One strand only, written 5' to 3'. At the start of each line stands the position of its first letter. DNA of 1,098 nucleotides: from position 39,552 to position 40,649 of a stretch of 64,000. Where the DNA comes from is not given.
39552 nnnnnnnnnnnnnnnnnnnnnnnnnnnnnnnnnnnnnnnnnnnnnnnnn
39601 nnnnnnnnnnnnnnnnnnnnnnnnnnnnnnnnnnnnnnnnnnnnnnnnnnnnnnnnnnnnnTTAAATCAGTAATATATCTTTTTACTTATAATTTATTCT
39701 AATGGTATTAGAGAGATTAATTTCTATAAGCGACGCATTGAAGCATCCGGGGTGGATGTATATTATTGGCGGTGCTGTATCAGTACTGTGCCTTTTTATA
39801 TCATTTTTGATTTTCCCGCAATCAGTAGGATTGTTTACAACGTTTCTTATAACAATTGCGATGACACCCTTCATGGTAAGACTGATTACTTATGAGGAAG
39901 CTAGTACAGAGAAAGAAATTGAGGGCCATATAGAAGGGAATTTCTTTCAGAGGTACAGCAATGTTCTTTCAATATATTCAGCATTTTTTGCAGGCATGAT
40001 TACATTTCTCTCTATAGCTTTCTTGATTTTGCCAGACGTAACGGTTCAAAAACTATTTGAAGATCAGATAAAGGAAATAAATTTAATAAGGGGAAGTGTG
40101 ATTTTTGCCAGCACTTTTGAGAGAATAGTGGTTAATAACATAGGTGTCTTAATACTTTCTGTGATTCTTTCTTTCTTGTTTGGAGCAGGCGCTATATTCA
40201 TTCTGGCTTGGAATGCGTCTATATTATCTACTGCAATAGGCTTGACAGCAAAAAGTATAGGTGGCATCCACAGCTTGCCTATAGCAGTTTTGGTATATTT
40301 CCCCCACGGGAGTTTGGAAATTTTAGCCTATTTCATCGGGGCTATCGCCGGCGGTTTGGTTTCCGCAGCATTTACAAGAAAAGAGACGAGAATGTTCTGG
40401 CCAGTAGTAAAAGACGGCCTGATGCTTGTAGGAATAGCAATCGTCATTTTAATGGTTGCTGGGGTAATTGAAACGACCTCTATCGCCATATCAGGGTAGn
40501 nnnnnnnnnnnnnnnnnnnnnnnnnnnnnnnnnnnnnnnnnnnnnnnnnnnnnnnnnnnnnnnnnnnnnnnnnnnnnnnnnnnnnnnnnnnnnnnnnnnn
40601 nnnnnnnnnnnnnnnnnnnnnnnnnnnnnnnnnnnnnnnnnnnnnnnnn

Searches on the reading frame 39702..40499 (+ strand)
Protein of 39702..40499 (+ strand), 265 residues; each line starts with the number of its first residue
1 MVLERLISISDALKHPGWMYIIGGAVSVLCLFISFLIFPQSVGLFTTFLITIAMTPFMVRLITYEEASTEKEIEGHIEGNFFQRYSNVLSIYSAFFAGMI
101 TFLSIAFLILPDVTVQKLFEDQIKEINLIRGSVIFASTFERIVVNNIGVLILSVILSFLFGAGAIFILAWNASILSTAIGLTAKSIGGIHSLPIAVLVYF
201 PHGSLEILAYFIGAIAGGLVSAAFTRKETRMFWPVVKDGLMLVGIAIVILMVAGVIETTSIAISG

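Call 47: search_protein_families(library=pfam, proteins=[window:39702-40499:+], max_evalue=0.001)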
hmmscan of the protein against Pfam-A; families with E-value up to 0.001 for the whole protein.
window:39702-40499:+ (265 aa): 1 family
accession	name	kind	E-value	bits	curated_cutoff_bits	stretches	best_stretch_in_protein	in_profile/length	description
PF01944.22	SpoIIM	-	3.5e-12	47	26.9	1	96-258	5-159/163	Stage II sporulation protein M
